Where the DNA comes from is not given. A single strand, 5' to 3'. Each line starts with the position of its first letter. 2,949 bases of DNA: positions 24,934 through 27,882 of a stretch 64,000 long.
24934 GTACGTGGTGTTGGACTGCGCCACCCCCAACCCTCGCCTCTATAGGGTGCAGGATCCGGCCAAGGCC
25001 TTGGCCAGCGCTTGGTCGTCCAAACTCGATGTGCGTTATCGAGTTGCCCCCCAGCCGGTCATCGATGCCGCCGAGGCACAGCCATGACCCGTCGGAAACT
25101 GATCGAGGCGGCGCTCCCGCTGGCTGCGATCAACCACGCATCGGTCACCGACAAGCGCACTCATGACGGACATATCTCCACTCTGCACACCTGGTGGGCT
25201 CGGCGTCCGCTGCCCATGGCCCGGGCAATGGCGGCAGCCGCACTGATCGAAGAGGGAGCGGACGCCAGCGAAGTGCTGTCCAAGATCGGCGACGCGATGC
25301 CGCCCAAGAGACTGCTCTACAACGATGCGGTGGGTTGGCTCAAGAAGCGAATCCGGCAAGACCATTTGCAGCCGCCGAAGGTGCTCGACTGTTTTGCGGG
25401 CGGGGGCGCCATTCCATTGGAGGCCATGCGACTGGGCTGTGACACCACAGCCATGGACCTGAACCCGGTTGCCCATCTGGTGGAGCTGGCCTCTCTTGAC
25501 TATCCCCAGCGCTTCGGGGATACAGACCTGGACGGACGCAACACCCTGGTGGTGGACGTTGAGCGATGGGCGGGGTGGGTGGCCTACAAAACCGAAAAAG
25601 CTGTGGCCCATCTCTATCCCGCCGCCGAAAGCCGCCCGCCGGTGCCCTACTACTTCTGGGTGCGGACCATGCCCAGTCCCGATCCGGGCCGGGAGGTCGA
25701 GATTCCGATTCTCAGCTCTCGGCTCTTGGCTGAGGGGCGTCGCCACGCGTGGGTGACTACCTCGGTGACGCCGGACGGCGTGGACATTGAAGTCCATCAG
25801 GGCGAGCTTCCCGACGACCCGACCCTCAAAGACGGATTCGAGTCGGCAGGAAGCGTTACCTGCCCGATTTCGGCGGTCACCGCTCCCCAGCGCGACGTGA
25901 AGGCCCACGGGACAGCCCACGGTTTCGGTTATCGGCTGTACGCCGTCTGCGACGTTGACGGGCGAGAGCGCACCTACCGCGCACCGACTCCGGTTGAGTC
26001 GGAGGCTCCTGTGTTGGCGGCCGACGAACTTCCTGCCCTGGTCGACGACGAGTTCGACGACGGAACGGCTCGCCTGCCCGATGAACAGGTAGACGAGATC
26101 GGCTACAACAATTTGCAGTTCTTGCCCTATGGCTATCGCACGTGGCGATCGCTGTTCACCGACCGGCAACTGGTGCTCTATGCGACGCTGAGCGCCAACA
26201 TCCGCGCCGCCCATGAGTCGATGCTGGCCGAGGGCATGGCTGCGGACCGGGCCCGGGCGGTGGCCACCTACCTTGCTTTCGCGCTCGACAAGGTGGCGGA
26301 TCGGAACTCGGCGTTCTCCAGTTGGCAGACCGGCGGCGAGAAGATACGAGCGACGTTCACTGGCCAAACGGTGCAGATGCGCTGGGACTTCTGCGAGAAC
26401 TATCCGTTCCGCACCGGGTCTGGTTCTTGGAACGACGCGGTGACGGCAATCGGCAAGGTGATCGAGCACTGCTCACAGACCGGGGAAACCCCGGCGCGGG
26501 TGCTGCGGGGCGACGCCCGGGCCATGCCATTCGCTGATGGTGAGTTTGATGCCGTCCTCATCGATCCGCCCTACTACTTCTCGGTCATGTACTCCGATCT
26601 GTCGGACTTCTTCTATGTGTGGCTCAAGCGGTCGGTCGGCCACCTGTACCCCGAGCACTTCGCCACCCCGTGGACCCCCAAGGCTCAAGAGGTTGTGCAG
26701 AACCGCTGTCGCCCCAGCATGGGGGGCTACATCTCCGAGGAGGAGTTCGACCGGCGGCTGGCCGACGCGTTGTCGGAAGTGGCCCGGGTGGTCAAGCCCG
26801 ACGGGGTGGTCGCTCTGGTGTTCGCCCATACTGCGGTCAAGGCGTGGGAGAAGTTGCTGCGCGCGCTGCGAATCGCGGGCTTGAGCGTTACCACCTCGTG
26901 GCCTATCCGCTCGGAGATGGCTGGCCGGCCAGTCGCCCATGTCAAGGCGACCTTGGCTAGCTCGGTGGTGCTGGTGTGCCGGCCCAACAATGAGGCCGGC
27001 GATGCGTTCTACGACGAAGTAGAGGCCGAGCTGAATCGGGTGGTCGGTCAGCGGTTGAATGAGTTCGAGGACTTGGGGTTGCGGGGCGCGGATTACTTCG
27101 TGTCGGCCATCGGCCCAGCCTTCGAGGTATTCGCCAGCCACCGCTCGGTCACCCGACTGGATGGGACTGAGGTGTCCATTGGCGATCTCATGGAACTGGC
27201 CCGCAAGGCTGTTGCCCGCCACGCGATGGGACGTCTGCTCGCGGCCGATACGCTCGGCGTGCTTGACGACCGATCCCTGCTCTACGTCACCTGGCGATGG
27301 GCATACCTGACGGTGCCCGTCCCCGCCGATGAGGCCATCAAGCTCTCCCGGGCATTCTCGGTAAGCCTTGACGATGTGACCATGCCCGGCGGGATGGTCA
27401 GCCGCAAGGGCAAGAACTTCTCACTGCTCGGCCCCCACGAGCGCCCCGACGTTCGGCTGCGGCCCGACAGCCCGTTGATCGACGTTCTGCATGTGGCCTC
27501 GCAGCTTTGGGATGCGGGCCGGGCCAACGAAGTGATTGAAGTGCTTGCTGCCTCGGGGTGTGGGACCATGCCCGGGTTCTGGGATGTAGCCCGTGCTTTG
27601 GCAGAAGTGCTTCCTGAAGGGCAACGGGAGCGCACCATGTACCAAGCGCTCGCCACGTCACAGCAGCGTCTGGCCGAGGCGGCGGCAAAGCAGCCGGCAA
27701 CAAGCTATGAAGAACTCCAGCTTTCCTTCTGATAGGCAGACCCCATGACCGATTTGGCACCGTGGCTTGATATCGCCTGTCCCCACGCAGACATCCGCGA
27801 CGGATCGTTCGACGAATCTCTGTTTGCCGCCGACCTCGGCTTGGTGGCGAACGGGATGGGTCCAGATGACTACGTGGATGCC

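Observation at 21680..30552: Helicase-methylase-ATPase triad: SNF2/DUF3883-nuclease, DUF1156 methylase and DUF499 ATPase as a candidate ATP-driven restriction-modification-like defence module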

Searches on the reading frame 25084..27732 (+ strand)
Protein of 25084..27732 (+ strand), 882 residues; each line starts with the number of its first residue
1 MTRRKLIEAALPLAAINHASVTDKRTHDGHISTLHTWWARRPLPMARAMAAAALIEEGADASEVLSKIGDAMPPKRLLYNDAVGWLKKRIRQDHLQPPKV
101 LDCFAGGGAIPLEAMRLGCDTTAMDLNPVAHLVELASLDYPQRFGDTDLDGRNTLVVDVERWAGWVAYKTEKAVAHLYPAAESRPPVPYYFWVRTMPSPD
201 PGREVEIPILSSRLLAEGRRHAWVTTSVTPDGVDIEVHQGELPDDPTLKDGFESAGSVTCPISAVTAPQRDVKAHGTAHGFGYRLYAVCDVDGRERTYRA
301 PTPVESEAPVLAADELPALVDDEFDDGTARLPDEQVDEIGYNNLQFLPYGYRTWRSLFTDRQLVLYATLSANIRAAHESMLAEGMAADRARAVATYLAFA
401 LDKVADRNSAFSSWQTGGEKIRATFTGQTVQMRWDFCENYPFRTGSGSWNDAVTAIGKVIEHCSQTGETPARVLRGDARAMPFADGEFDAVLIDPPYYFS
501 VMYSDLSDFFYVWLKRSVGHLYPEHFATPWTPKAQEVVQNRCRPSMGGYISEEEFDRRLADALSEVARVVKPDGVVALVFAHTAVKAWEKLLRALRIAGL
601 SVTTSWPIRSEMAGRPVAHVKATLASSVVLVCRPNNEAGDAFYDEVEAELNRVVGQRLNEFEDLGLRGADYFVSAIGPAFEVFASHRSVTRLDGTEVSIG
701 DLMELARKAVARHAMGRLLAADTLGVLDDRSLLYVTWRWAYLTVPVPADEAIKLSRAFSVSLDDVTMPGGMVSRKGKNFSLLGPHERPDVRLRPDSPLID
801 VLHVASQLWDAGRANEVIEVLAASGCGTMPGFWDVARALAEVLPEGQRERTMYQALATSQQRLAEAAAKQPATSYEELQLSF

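Call 6: search_protein_families(library=pfam, proteins=[window:25084-27732:+], max_evalue=0.01)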
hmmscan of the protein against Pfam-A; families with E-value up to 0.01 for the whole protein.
window:25084-27732:+ (882 aa): 5 families
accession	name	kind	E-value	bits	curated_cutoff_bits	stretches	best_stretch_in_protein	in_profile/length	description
PF06634.17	DUF1156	-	3.4e-14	53.2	24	1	10-57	1-49/73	Protein of unknown function (DUF1156)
PF08241.18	Methyltransf_11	-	1.4e-06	29.3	21.2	0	460-492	31-65/95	Methyltransferase domain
PF03602.21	Cons_hypoth95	-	4.5e-06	26.9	24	0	92-120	37-65/182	Conserved hypothetical protein 95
PF13649.12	Methyltransf_25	-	4.6e-05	24.5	27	0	461-493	39-70/97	Methyltransferase domain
PF01555.25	N6_N4_Mtase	-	0.0018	18.7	26.7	0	489-587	2-60/221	DNA methylase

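Call 7: search_protein_families(library=padloc, proteins=[window:25084-27732:+], max_evalue=0.001)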
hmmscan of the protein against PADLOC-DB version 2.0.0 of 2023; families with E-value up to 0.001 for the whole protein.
window:25084-27732:+ (882 aa): 11 families
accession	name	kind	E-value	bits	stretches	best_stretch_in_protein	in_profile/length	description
PDLC00661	HmaB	-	1.9e-111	371.5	2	98-782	139-870/973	DNA-adenine methylase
PDLC00660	HmaB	-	6.5e-111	369.8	2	97-788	139-870/967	DNA-adenine methylase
PDLC03233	MTase_II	-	2.4e-60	202.9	1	6-633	34-642/731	Type II methyltransferase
PDLC03352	MTase_II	-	1.5e-43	146.8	3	10-169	10-157/1023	Type II methyltransferase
PDLC02189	DUF1156_MTase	-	5.4e-30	102.3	2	340-661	427-705/944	-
PDLC03314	MTase_II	-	2.4e-21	73.5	2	392-660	458-704/944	Type II methyltransferase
PDLC04134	mad2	-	1.3e-11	42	1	461-603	331-421/492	mads_2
PDLC03312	MTase_II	-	1.2e-09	34.5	1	456-604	495-630/1344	Type II methyltransferase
PDLC03319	MTase_II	-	7.8e-06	23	0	100-139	27-66/503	Type II methyltransferase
PDLC02541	PglX|PglXI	-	9.7e-06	21.9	1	473-608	479-596/919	PglXI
PDLC03367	MTase_II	-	4.3e-05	20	0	554-600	396-442/633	Type II methyltransferase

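Call 34: search_solved_structures(query=window:25084-27729:+, max_evalue=0.01)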
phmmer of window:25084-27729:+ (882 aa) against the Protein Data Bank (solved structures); distinct sequences matched with E-value up to 0.01: 0.

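Call 42: search_protein_families(library=ncbifam, proteins=[window:25084-27729:+], max_evalue=0.001)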
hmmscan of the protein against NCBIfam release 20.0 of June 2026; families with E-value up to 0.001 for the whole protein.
window:25084-27729:+ (882 aa): 4 families
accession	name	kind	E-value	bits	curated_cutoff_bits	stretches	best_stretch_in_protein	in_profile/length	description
NF042963.1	DUF1156_antiphage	equivalog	1.4e-46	159.1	1000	2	330-689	439-767/960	anti-phage-associated DUF1156 domain-containing protein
NF011527.0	PRK14968.1-1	equivalog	5e-05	23.1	242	0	462-499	69-105/192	putative methyltransferase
NF045823.1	PthPhpthDimycoMt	equivalog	0.00015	21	300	0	460-509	103-150/256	phthiotriol/phenolphthiotriol dimycocerosates methyltransferase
NF045825.1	FAmtase_mtf2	equivalog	0.00041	19.7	400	0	460-493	95-129/248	fatty-acid O-methyltransferase Mtf2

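Call 71: find_homologous_proteins(query=window:25084-27729:+, max_evalue=1e-10)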
Query window:25084-27729:+ (882 aa): 4344 proteins with E <= 1e-10 among 8000 candidates; the best 120 are listed.
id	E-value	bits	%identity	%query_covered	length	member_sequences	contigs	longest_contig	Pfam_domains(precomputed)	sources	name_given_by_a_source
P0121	0.0e+0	2025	100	100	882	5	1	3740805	PF03602.22,PF06634.18,PF08241.19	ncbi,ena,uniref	ncbi:DUF1156 domain-containing protein [Candidatus Poriferisocius sp.]|uniref:DUF1156 domain-contain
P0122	0.0e+0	1779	88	100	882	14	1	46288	PF03602.22,PF06634.18,PF08241.19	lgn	-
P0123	0.0e+0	1542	76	100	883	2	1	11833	PF03602.22,PF13649.13,PF06634.18,PF08241.19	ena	-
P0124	0.0e+0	1540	76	100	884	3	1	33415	PF03602.22,PF06634.18,PF08241.19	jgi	jgi:adenine-specific DNA methylase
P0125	0.0e+0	1540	76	99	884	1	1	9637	PF03602.22,PF13649.13,PF06634.18,PF08241.19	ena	-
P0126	0.0e+0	1523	76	100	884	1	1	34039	PF03602.22,PF06634.18,PF08241.19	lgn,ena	-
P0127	0.0e+0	1523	76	99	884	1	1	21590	PF03602.22,PF06634.18,PF08241.19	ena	-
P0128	0.0e+0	1522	75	100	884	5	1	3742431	PF03602.22,PF06634.18,PF08241.19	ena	-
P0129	0.0e+0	1521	75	100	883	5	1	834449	PF03602.22,PF06634.18,PF08241.19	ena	-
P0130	0.0e+0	1521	76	99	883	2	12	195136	PF03602.22,PF06634.18,PF08241.19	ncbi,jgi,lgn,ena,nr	ncbi:MAG: DUF1156 domain-containing protein [Acidimicrobiaceae bacterium]|nr:DUF1156 domain-containi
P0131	0.0e+0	1517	76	99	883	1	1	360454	PF03602.22,PF13649.13,PF06634.18,PF08241.19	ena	-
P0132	0.0e+0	1511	76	99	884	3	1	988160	PF03602.22,PF06634.18,PF08241.19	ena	-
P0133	0.0e+0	1508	76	98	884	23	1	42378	PF03602.22,PF06634.18,PF08241.19,PF01555.25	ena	-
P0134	0.0e+0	1507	75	100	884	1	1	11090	PF03602.22,PF06634.18,PF08241.19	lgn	-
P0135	0.0e+0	1501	74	100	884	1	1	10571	PF03602.22,PF06634.18,PF08241.19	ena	-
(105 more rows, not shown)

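Call 84: predict_structure(alignment_id=A3)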
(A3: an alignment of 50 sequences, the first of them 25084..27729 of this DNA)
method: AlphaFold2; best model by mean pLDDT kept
length: 882 residues; sequences in the alignment: 50
mean_pLDDT: 83.1   pTM: 0.81
mean pLDDT of the five models: 83.1, 82.7, 82.5, 79.5, 79.4
residues with pLDDT >= 90: 339; 70-90: 401; 50-70: 105; < 50: 37
segments of 3 or more residues with pLDDT < 50: 28-33, 36-39, 497-502, 614-624, 876-882
pLDDT, mean of each block of 10 residues (from residue 1): 81 87 60 48 86 93 94 73 93 91 72 91 85 90 92 95 97 88 66 93 89 91 90 90 88 87 90 87 92 87 91 94 92 72 54 84 96 98 98 96 89 88 69 86 77 89 87 88 95 64 64 93 79 58 66 83 93 90 72 88 84 46 64 80 88 84 65 77 85 85 82 77 80 86 72 79 86 87 90 87 94 90 87 89 85 91 88 53 35
secondary structure, 60 per line:
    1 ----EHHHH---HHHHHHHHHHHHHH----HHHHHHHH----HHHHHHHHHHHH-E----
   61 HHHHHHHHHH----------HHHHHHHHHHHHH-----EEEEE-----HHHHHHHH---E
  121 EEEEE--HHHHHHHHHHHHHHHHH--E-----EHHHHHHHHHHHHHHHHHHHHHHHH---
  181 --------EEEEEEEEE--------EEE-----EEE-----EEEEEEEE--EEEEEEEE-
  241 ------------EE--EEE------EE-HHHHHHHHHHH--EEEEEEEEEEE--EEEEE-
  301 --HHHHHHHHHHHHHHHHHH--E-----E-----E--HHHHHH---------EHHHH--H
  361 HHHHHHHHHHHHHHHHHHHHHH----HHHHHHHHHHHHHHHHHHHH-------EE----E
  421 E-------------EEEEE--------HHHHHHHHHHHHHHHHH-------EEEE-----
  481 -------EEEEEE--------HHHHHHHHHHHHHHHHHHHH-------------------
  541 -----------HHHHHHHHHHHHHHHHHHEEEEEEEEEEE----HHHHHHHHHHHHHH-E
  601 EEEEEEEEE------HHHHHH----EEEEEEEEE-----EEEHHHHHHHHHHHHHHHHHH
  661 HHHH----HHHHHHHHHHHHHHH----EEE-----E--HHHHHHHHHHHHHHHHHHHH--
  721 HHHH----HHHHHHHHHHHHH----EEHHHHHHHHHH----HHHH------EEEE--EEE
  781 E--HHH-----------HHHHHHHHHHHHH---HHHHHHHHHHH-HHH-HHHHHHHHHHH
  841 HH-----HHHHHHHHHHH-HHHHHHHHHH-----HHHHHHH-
elements in order (helices of 4 or more, strands of 3 or more residues): H6-9 H13-26 H31-38 H43-54 H61-70 H81-93 E99-103 H109-116 E120-125 H128-144 H154-177 E189-197 E206-208 E214-216 E222-229 E232-239 E257-259 H269-279 E282-292 E295-299 H303-320 H338-343 H354-357 H360-382 H387-406 E435-439 H448-464 E472-475 E488-493 H502-521 H552-569 E570-580 H585-598 E600-609 H616-621 E626-634 E640-642 H643-664 H669-683 E688-690 H699-718 H721-724 H729-741 H748-757 H762-765 E772-775 E778-781 H798-810 H814-824 H830-842 H848-858 H860-869 H875-881

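Call 86: fold_search(model_id=the predicted structure, library=pdb)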
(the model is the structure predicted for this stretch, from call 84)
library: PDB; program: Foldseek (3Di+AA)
matches with E <= 10: 1039; with E <= 0.001: 0
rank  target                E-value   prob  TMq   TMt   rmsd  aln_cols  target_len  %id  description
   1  3bwb_B                6.4e-03  1.00  0.11  0.31   6.4       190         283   14  Crystal structure of the apo form of spermidine synthase from Trypanosoma cruzi at 2.5 A resolution (released 2008-04-01)
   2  7wtt_q                6.4e-03  1.00  0.11  0.38  15.0       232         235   12  Cryo-EM structure of a human pre-40S ribosomal subunit - State RRP12-A1 (with CK1) (released 2022-10-19)
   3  7wts_q                7.4e-03  1.00  0.11  0.40  15.7       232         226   12  Cryo-EM structure of a human pre-40S ribosomal subunit - State UTP14 (released 2022-10-19)
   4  3l8d                  7.7e-03  1.00  0.11  0.40   7.1       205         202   12  Crystal structure of methyltransferase from Bacillus Thuringiensis (released 2010-01-12)
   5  7d8f                  8.1e-03  0.99  0.09  0.29   9.8       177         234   14  The crystal structure of ScNTM1 in complex with SAH (released 2021-05-26)
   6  4yuz_D                8.4e-03  1.00  0.11  0.31   6.9       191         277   15  Crystal structure of Trypanosoma cruzi spermidine synthase in complex with 5-[(4-methylbenzyl)oxy]quinazoline-2,4-diam (released 2015-09-09)
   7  1ve3_B                1.0e-02  0.98  0.09  0.30  15.9       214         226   16  Crystal structure of PH0226 protein from Pyrococcus horikoshii OT3 (released 2005-05-24)
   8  4yuv_B                1.1e-02  1.00  0.11  0.30   7.0       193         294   18  Crystal structure of Trypanosoma cruzi spermidine synthase in complex with decarboxylated S-adenosylmethionine (released 2015-09-09)
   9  3cgg_B                1.3e-02  1.00  0.10  0.42   6.7       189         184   13  Crystal structure of TehB-like SAM-dependent methyltransferase (NP_600671.1) from Corynebacterium glutamicum ATCC 1303 (released 2008-03-18)
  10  3bwb_A                1.5e-02  1.00  0.12  0.32   5.4       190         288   15  Crystal structure of the apo form of spermidine synthase from Trypanosoma cruzi at 2.5 A resolution (released 2008-04-01)
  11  4qtu_B                1.5e-02  1.00  0.11  0.46   6.6       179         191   13  Structure of S. cerevisiae Bud23-Trm112 complex involved in formation of m7G1575 on 18S rRNA (SAM bound form) (released 2014-12-24)
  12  7d8d_A                1.5e-02  0.96  0.09  0.28  10.3       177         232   14  The crystal structure of ScNTM1 in complex with SAH and Rps25a hexapeptide (released 2021-05-26)
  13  2pxx                  1.7e-02  1.00  0.11  0.40   7.4       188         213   16  Human putative methyltransferase MGC2408 (released 2007-05-22)
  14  8zc7_B                1.7e-02  0.99  0.11  0.30   8.9       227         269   14  Crystallographic analysis of MitM, which catalyzes the post-mitosane modification in mitomycin biosynthesis (released 2024-11-27)
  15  3cgg_A                1.8e-02  1.00  0.10  0.42   8.1       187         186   12  Crystal structure of TehB-like SAM-dependent methyltransferase (NP_600671.1) from Corynebacterium glutamicum ATCC 1303 (released 2008-03-18)
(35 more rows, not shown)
